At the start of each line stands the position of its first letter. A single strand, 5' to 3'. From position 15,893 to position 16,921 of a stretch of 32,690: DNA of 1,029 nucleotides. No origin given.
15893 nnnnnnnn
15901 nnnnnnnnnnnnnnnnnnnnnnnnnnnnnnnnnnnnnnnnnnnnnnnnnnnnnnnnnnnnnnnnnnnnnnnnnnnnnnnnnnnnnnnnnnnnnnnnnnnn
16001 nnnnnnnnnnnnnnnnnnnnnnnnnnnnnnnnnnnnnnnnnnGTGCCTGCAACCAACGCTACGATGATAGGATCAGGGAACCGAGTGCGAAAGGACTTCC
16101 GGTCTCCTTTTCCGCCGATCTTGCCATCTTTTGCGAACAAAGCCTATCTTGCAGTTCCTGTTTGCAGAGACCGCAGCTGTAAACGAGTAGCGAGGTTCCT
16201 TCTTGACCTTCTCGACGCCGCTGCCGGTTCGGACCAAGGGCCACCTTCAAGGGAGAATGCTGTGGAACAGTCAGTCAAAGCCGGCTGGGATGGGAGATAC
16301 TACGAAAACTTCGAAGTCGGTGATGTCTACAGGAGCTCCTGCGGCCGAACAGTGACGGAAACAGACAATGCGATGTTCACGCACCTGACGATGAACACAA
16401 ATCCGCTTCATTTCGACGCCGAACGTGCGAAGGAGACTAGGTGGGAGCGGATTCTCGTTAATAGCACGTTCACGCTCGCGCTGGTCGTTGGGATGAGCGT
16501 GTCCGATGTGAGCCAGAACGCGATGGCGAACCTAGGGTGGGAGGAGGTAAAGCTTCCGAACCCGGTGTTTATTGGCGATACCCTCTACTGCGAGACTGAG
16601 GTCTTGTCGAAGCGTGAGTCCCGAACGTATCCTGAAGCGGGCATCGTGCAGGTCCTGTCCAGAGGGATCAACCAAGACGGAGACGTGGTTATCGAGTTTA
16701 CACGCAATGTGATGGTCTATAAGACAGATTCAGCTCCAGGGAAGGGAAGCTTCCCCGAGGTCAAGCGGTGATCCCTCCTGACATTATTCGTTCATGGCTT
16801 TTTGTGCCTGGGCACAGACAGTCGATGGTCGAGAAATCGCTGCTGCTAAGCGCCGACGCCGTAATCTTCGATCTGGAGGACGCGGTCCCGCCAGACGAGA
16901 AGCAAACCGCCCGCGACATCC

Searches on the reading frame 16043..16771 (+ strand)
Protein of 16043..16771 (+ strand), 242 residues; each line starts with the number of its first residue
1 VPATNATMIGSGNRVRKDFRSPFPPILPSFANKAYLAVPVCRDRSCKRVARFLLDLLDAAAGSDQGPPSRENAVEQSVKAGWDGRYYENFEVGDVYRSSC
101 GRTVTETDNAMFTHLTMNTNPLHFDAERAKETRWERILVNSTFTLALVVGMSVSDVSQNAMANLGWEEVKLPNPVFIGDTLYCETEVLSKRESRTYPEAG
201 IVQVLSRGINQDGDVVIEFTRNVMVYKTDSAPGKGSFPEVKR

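Call 3: search_protein_families(library=pfam, proteins=[window:16043-16771:+])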
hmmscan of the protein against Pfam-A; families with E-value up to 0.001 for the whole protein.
window:16043-16771:+ (242 aa): 3 families
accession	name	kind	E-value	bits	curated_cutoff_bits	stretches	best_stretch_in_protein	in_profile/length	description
PF01575.25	MaoC_dehydratas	-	1.2e-23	83.5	27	1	92-195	6-109/123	MaoC like domain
PF19315.5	MC_hydratase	-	3.8e-19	69.5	26.5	1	82-231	19-170/353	Mesaconyl-CoA hydratase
PF13452.11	FAS1_DH_region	-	4.5e-09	37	22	1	103-218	13-131/132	FAS1-like, dehydratase domain region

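Call 4: search_protein_families(library=ncbifam, proteins=[window:16043-16771:+])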
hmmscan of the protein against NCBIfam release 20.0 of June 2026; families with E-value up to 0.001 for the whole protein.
window:16043-16771:+ (242 aa): 5 families
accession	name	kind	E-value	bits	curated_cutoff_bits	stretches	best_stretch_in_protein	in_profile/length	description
NF038241.1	RipB_Ich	equivalog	4.3e-57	192.9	340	1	83-233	20-170/175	(R)-specific enoyl-CoA hydratase RipB/Ich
NF041625.1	methfumCoahyd_Halo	equivalog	8.9e-21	74.5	560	1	78-231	17-172/358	2-methylfumaryl-CoA hydratase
TIGR02278.1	PaaN-DH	equivalog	3.9e-11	41.9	562.8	1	85-221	523-658/664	phenylacetic acid degradation bifunctional protein PaaZ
NF006045.0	PRK08190.1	subfamily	1.5e-10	40.5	282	1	84-232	8-148/467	bifunctional enoyl-CoA hydratase/phosphate acetyltransferase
NF040624.1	HadA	equivalog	0.00016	22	180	1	112-221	21-133/144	(3R)-hydroxyacyl-ACP dehydratase subunit HadA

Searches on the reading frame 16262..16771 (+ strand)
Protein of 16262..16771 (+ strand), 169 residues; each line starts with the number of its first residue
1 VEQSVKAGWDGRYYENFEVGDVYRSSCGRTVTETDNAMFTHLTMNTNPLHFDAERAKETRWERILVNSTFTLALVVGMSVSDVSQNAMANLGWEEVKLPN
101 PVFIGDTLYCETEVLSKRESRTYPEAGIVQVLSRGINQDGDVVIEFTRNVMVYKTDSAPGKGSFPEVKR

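Call 49: search_solved_structures(query=window:16262-16771:+, max_evalue=0.00001)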
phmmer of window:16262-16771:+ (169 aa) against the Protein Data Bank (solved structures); distinct sequences matched with E-value up to 0.00001: 10.
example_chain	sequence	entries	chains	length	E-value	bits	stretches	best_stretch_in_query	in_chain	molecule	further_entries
8hgn_A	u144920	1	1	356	3e-30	108.4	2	11-157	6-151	Beta-methylmalyl-CoA dehydratase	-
4e3e_A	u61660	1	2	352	4.6e-30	107.8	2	10-159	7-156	MaoC domain protein dehydratase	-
1q6w_A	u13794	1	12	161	1.8e-15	60.4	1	12-157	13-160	monoamine oxidase regulatory protein, putative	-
4ffu_A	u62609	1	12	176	1.9e-15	60.2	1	12-149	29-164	oxidase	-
3exz_A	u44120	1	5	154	1.9e-10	44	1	11-154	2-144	MaoC-like dehydratase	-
3ir3_A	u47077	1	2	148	3e-08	36.9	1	16-116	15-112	3-hydroxyacyl-thioester dehydratase 2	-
1iq6_A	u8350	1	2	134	8.8e-07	32.1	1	17-122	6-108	(R)-SPECIFIC ENOYL-COA HYDRATASE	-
2bi0_A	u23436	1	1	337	2.2e-06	30.8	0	11-153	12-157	HYPOTHETICAL PROTEIN RV0216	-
5cpg_A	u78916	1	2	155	6.5e-06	29.3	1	14-151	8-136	(R)-specific enoyl-CoA hydratase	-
2b3m_A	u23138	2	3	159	8.8e-06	28.8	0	10-116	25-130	hypothetical protein AF1124 | putative dehydratase AF1124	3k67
